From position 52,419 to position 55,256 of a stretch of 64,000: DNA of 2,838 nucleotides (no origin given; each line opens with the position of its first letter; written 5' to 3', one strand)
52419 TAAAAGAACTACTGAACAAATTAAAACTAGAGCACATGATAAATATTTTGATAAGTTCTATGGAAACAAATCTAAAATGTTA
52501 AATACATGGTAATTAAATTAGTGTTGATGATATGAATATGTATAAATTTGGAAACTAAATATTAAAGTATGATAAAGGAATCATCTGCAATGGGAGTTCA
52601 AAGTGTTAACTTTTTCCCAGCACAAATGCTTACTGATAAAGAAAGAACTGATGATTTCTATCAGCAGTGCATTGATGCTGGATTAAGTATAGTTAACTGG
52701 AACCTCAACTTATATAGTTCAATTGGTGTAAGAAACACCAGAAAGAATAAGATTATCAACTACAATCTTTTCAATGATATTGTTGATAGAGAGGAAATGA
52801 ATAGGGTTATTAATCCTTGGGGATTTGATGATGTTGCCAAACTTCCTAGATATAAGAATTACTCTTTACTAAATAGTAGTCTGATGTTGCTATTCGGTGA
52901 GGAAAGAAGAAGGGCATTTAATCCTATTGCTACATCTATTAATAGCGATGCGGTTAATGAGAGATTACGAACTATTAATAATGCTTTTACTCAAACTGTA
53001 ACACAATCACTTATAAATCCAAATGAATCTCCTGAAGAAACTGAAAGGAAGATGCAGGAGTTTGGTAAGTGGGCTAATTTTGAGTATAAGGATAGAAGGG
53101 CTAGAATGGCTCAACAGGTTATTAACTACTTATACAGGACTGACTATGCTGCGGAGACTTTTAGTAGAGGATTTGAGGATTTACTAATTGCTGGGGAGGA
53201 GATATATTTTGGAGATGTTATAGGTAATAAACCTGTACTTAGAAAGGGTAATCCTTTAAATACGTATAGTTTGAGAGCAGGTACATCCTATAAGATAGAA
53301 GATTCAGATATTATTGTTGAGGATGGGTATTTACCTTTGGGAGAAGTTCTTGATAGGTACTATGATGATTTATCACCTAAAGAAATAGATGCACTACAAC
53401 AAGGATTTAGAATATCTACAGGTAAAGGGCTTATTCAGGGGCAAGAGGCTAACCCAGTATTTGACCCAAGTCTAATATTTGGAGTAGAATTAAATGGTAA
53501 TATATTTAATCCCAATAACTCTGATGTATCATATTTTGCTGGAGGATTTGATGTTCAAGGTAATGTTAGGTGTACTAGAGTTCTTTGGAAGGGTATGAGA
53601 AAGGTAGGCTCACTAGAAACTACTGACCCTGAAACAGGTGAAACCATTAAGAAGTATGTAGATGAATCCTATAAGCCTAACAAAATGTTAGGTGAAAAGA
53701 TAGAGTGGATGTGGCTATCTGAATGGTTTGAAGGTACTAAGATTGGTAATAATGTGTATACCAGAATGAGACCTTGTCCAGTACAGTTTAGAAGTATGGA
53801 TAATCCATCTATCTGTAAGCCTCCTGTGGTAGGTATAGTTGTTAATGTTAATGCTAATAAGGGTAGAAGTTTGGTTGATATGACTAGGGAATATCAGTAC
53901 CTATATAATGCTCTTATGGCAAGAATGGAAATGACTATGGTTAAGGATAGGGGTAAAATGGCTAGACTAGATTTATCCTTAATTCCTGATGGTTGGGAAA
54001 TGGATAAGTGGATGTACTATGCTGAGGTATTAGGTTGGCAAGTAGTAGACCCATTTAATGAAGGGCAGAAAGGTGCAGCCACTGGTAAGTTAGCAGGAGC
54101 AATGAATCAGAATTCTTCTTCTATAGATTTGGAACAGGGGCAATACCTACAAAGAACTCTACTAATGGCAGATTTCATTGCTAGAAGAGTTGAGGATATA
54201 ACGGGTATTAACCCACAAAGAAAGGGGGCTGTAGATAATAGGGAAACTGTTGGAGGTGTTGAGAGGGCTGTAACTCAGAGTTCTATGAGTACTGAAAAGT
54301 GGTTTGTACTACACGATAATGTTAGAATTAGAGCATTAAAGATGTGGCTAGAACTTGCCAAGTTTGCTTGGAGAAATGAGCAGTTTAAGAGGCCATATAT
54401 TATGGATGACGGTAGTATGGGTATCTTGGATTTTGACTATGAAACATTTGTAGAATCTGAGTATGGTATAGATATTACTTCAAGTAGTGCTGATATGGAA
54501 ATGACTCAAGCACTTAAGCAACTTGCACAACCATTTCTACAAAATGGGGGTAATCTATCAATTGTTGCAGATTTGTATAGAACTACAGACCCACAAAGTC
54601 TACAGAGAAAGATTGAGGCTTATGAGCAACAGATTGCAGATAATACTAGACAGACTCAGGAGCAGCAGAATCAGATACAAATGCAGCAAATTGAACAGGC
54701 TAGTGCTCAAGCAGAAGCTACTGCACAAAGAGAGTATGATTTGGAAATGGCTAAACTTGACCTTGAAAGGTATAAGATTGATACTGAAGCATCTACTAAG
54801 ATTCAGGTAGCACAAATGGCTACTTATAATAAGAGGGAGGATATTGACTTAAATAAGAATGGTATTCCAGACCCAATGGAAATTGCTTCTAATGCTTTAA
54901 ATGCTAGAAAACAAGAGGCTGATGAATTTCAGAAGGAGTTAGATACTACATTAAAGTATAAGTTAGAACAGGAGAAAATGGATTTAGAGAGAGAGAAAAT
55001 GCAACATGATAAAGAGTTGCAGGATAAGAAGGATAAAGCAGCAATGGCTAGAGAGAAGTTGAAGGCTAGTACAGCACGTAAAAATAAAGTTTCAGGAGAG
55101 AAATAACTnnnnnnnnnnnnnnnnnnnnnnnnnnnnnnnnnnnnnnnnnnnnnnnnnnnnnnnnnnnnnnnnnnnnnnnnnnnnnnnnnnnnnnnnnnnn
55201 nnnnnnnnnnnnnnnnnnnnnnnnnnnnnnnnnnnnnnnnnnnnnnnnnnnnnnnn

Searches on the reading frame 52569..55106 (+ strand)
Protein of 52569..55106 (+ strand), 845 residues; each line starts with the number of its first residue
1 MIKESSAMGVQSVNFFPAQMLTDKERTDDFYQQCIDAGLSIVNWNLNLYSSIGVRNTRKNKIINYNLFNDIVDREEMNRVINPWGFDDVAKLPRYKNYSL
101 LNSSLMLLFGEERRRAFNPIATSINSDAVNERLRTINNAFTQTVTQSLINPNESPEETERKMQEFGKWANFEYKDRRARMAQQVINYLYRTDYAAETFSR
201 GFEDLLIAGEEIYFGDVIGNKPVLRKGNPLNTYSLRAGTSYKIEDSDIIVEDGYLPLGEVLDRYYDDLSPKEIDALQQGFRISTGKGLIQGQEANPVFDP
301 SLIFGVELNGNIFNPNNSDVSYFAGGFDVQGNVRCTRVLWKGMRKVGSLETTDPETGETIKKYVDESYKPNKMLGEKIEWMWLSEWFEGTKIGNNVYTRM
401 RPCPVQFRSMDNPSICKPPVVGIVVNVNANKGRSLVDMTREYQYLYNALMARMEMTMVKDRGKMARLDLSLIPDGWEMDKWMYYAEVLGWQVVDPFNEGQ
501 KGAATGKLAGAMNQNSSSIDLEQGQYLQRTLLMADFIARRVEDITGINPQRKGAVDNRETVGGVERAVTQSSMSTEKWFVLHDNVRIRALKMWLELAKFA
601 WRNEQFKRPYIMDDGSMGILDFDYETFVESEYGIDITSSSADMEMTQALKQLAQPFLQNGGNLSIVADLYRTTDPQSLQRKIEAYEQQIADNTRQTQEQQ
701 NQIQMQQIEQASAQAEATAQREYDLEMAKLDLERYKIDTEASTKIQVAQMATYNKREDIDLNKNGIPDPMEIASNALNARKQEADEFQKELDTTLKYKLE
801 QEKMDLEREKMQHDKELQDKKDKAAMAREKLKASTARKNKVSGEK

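Call 14: search_protein_families(library=pfam, proteins=[window:52569-55106:+], max_evalue=0.01)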
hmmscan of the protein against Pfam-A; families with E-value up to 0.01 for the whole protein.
window:52569-55106:+ (845 aa): 0 families

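Call 15: search_protein_families(library=phrogs, proteins=[window:52569-55106:+], max_evalue=0.01)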
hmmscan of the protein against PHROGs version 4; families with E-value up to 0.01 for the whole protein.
window:52569-55106:+ (845 aa): 1 family
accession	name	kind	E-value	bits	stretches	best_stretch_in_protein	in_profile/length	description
phrog_6547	-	head and packaging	1.8e-123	414.3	1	16-834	9-816/827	portal protein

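Call 19: search_dna_similar(query=window:52569-55106:+, collection=phages, mode=protein, max_rows=15)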
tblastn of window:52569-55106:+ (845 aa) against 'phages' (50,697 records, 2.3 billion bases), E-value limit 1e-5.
Records with a match: 150; places in all: 150; records where one place covers at least 80% of the query: 92.
Best place of each record, by identity: <60% 150.
By first word of the organism name: uncultured 55; Bacteroides 30; Flavobacterium 29; Bacteriophage 10; CrAssphage 7; Cellulophaga 2; IAS 2; Dulem 2; Azobacteroides 2; crAssphage 2; and 8 more.
By host as written in the record: - 76; Bacteroides intestinalis DSM 108646 25; Flavobacterium psychrophilum 950106-1/1 12; Bacteroides cellulosilyticus 4; Homo sapiens 3; Flavobacterium psychrophilum 020612-2/1 3; Flavobacterium psychrophilum strain FPS-D10 3; Cellulophaga baltica #14 2; and 16 more.
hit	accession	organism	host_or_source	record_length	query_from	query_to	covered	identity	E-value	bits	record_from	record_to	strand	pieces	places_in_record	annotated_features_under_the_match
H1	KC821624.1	Cellulophaga phage phi14:2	Cellulophaga baltica #14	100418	16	812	94%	35.7%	2e-134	448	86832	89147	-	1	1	structural protein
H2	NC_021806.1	Cellulophaga phage phi14:2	Cellulophaga baltica #14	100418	16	812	94%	35.7%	2e-134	448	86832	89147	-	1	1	g093: portal protein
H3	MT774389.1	uncultured phage cr116_1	human feces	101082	16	834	97%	33.6%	7e-121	409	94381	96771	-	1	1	portal protein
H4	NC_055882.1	uncultured phage cr116_1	human feces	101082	16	834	97%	33.6%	7e-121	409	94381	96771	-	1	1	portal protein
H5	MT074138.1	Bacteroides phage DAC17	Bacteroides thetaiotaomicron VPI-5486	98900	1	821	97%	33.3%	2e-102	355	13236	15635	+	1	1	hypothetical protein (x2)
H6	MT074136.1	Bacteroides phage DAC15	Bacteroides thetaiotaomicron VPI-5484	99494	1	821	97%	33.3%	2e-102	355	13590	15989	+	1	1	hypothetical protein (x2)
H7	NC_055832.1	Bacteroides phage DAC15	Bacteroides thetaiotaomicron VPI-5484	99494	1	821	97%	33.3%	2e-102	355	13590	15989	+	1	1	portal protein | hypothetical protein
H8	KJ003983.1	IAS virus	Homo sapiens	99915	16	820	95%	33.7%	2e-121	410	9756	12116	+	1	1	record has no annotation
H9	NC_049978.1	IAS virus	Homo sapiens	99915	16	820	95%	33.7%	2e-121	410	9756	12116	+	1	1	portal protein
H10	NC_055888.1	uncultured phage cr52_1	human feces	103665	7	845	99%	32.3%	2e-112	384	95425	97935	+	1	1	portal protein | terminase large subunit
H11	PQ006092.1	bajarodcaudo virus 1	Chaetodipus spinatus feces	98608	8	838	98%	32.3%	3e-117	398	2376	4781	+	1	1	portal protein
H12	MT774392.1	uncultured phage cr128_1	human feces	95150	16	820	95%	33.4%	1e-108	373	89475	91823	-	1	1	portal protein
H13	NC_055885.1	uncultured phage cr128_1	human feces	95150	16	820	95%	33.4%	1e-108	373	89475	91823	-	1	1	portal protein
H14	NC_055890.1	uncultured phage cr56_1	human feces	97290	3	845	100%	31.7%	3e-113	387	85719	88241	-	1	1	portal protein | terminase large subunit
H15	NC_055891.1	uncultured phage cr60_1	human feces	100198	10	845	99%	31.8%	2e-110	378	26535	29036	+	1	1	portal protein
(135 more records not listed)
